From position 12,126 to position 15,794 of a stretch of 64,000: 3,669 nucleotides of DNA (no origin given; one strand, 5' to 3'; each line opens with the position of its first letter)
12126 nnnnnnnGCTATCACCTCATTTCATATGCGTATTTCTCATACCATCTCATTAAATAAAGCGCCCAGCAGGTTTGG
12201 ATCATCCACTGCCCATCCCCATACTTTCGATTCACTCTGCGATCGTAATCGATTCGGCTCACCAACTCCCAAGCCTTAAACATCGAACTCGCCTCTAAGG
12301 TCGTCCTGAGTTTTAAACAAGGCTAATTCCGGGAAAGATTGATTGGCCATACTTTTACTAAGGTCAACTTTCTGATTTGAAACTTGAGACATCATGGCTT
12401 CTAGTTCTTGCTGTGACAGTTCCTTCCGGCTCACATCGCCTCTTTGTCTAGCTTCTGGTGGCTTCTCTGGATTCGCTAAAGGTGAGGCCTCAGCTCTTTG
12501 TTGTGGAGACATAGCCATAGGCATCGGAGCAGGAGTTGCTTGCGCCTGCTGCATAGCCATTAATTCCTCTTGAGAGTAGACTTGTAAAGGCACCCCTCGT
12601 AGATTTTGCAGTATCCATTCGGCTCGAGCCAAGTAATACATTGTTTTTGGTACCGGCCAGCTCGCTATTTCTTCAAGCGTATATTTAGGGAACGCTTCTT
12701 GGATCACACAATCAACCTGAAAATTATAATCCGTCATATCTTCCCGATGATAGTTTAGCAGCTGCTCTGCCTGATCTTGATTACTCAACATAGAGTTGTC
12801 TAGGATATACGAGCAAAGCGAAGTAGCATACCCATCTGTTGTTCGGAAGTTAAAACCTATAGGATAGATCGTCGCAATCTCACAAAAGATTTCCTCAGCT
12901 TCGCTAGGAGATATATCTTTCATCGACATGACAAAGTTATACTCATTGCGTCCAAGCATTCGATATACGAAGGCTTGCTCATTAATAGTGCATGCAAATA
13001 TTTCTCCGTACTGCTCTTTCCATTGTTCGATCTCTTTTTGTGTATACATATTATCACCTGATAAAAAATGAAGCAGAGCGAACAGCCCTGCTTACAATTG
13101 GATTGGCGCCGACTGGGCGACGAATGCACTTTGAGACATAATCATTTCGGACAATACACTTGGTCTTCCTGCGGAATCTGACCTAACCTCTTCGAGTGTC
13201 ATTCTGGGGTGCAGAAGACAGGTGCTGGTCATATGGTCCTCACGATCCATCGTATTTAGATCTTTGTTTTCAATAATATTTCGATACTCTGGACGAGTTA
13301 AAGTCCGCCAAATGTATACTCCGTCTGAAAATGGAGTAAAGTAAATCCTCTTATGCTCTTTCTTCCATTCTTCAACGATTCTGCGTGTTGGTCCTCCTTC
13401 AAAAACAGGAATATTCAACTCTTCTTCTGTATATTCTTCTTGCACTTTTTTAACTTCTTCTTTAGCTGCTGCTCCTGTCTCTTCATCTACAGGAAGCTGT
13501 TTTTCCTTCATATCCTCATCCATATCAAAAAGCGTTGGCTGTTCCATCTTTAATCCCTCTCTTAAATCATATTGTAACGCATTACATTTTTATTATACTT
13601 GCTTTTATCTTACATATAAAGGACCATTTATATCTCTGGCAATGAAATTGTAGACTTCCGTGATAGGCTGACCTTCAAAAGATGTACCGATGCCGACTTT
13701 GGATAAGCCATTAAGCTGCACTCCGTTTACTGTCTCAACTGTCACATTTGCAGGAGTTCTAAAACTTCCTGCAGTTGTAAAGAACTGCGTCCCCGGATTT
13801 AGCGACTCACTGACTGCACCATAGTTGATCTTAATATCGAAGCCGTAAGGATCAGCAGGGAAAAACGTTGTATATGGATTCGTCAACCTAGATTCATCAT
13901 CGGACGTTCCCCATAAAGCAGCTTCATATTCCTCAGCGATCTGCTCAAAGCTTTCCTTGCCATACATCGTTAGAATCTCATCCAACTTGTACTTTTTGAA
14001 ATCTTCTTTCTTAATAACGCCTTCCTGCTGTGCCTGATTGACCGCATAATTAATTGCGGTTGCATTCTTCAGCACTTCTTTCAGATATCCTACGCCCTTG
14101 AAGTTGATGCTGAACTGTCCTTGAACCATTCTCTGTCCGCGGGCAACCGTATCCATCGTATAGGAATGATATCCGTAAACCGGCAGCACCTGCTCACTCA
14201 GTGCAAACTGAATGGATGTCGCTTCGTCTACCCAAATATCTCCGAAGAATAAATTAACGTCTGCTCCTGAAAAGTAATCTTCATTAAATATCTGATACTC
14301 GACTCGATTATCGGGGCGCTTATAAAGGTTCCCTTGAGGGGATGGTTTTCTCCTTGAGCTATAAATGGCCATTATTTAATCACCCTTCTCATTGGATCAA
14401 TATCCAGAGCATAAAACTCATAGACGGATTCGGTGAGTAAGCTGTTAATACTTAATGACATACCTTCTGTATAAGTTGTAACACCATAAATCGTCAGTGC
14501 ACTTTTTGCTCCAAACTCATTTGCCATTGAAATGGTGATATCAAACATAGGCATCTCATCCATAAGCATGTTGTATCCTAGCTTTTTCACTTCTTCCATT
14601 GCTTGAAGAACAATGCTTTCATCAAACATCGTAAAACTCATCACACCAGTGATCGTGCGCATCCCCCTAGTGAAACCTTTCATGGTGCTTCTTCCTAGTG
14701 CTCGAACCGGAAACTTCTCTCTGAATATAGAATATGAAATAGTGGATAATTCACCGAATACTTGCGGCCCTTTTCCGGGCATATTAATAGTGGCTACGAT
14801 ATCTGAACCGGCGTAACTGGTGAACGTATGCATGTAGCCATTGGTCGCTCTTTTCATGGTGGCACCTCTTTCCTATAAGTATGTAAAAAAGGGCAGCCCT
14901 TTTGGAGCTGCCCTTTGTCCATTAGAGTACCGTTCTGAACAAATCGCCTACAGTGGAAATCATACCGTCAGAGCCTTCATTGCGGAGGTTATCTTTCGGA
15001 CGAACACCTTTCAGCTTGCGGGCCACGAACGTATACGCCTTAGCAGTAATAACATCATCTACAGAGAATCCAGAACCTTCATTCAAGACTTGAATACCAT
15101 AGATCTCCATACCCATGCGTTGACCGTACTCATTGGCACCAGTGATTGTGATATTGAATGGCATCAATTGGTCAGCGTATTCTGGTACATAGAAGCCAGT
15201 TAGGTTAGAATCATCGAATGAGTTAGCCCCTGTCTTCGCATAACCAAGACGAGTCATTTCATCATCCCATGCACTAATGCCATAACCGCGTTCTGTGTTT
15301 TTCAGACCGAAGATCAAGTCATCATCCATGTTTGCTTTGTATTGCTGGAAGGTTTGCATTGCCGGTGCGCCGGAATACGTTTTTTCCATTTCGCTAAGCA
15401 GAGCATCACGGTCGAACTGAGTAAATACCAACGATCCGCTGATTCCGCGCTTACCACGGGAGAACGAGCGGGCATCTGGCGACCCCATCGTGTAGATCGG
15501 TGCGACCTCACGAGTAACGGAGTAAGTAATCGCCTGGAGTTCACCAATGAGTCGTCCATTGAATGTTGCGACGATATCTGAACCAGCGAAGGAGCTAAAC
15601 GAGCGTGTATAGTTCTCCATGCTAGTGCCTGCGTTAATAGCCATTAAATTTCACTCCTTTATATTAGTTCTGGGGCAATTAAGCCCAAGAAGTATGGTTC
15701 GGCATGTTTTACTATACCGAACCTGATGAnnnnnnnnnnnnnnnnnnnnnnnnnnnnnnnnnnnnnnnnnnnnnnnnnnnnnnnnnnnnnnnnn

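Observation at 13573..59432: Recurring 14-bp palindrome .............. at operon starts: candidate phage-specific promoter or operator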

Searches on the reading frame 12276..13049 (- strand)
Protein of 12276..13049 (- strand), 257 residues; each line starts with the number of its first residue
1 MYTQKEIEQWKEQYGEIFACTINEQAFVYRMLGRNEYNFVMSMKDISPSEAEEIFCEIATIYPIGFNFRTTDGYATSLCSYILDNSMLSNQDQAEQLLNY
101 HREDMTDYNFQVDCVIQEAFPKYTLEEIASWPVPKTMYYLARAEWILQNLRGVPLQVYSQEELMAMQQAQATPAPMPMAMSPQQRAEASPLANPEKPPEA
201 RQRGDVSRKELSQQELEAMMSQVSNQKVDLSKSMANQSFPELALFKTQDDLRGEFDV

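Call 13: search_protein_families(library=phrogs, proteins=[window:12276-13049:-])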
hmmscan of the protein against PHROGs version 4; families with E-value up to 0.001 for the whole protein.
window:12276-13049:- (257 aa): 2 families
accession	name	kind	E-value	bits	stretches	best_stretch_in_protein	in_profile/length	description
phrog_29368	-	unknown function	6.9e-08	33.2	1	11-153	10-154/236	-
phrog_29362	-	unknown function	4e-06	27.9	1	4-87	91-181/191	-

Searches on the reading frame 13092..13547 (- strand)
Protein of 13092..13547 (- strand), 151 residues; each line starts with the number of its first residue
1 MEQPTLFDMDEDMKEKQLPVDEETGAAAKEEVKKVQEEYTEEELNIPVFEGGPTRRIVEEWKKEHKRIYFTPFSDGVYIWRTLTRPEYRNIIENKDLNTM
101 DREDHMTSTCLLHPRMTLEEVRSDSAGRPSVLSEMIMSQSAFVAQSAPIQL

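Call 10: search_protein_families(library=pfam, proteins=[window:13092-13547:-], max_evalue=0.01)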
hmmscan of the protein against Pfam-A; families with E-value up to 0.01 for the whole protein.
window:13092-13547:- (151 aa): 0 families

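Call 13: search_protein_families(library=phrogs, proteins=[window:13092-13547:-])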
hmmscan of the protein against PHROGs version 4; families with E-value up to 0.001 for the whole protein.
window:13092-13547:- (151 aa): 1 family
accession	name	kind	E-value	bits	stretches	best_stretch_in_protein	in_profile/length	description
phrog_29362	-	unknown function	1.7e-12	48.7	1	29-144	70-184/191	-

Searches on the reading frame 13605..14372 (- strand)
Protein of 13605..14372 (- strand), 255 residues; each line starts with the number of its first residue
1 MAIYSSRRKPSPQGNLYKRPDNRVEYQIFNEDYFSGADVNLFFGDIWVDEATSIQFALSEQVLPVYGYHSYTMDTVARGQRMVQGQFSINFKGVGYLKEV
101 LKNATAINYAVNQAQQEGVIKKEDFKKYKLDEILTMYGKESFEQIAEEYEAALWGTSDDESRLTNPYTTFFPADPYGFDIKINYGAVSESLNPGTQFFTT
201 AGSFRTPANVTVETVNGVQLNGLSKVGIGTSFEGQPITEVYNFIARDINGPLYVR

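Call 13: search_protein_families(library=phrogs, proteins=[window:13605-14372:-])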
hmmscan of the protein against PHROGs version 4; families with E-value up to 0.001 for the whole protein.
window:13605-14372:- (255 aa): 2 families
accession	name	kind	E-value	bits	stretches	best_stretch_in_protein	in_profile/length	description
phrog_33096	-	unknown function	1.5e-13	51.8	1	11-92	5-86/256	-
phrog_9206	-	head and packaging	3.2e-06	27.1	1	24-124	15-95/501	major head protein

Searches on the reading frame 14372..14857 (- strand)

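Call 13: search_protein_families(library=phrogs, proteins=[window:14372-14857:-])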
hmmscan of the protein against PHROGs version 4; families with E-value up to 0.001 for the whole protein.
window:14372-14857:- (161 aa): 2 families
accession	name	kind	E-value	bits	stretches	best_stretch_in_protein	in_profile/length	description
phrog_9206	-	head and packaging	9.7e-49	167.3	1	3-158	13-165/501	major head protein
phrog_34314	-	unknown function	1.8e-33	116.9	1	12-159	8-157/450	-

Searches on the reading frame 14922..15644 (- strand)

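Call 13: search_protein_families(library=phrogs, proteins=[window:14922-15644:-])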
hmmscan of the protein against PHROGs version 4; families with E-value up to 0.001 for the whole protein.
window:14922-15644:- (240 aa): 2 families
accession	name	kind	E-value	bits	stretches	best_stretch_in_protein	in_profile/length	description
phrog_9206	-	head and packaging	6.8e-59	200.8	1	2-235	8-184/501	major head protein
phrog_34314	-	unknown function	5.2e-15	56.1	2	157-228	97-168/450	-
